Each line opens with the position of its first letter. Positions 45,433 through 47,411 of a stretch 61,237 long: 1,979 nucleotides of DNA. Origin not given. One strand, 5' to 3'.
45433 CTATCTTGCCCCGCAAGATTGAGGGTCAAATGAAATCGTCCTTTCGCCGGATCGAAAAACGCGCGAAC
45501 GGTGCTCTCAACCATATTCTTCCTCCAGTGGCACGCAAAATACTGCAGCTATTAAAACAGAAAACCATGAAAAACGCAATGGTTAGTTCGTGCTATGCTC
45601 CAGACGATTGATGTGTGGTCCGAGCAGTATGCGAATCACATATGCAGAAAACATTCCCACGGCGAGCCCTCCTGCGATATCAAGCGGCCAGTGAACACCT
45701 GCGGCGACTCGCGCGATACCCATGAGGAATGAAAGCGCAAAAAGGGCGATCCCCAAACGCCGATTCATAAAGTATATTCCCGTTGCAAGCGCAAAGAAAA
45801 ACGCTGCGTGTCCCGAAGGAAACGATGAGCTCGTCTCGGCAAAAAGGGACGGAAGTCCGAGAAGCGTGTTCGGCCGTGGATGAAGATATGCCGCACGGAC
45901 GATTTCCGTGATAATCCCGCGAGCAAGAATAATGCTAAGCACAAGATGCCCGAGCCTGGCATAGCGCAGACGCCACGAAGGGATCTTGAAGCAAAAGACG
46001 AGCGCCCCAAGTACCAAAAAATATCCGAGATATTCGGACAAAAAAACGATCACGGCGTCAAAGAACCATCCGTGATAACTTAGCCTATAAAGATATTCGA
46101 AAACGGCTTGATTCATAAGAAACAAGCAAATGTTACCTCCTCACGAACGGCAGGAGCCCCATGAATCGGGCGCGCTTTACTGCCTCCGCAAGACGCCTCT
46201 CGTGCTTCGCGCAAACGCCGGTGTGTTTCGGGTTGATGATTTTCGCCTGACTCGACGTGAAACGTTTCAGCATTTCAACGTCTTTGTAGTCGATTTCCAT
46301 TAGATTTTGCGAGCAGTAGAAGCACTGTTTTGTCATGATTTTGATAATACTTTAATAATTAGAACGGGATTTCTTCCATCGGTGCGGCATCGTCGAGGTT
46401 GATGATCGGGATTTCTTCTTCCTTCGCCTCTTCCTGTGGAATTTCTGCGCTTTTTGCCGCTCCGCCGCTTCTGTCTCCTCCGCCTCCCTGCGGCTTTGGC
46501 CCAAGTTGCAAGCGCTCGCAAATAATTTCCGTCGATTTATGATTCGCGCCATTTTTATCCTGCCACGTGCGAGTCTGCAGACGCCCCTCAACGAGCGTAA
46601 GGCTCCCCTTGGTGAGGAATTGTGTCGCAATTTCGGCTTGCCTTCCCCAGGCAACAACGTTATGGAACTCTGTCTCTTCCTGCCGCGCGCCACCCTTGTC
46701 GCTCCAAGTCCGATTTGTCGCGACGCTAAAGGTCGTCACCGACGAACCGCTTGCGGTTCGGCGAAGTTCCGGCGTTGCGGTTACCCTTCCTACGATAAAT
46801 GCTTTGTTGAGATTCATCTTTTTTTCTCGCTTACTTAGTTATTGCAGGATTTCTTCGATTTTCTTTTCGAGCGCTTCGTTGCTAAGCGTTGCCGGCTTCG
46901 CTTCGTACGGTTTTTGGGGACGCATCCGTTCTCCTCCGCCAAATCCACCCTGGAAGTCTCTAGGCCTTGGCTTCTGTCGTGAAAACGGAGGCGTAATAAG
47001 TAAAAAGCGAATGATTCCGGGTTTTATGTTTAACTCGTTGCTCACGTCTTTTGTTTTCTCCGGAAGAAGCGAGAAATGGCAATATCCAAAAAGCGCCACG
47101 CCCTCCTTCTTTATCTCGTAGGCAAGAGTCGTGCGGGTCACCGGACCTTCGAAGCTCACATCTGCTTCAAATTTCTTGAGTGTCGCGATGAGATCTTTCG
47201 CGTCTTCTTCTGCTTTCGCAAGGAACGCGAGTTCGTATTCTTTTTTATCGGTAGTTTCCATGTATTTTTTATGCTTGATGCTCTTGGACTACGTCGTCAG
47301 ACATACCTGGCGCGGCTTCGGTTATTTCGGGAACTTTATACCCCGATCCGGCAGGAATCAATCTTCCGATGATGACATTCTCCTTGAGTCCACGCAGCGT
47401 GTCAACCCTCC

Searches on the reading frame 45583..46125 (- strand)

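Call 21: search_protein_families(library=pfam, proteins=[window:45583-46125:-], max_evalue=0.00001)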
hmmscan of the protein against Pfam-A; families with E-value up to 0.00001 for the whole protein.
window:45583-46125:- (180 aa): 2 families
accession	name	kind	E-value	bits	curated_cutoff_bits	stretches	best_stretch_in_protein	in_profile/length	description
PF01569.27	PAP2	-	2.5e-18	66.5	27.2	1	62-165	5-122/130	PAP2 superfamily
PF14378.12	PAP2_3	-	7.4e-07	29.6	27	1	94-162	119-189/190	PAP2 superfamily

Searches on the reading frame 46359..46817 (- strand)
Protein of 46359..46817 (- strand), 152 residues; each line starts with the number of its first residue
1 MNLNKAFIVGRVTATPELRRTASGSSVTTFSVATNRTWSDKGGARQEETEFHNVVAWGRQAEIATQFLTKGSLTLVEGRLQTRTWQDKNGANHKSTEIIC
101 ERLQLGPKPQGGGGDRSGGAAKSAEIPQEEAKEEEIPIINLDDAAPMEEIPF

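Call 21: search_protein_families(library=pfam, proteins=[window:46359-46817:-], max_evalue=0.00001)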
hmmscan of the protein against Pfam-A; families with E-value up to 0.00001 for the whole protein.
window:46359-46817:- (152 aa): 1 family
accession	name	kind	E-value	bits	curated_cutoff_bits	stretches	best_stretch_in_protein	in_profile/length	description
PF00436.31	SSB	-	4.4e-37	126.7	26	1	3-104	1-102/104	Single-strand binding protein family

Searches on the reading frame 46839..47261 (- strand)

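Call 21: search_protein_families(library=pfam, proteins=[window:46839-47261:-], max_evalue=0.00001)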
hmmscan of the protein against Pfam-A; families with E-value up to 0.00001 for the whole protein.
window:46839-47261:- (140 aa): 1 family
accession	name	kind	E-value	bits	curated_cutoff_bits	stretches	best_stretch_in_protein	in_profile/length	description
PF01250.22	Ribosomal_S6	-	1.4e-07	32.1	27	1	9-89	2-89/90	Ribosomal protein S6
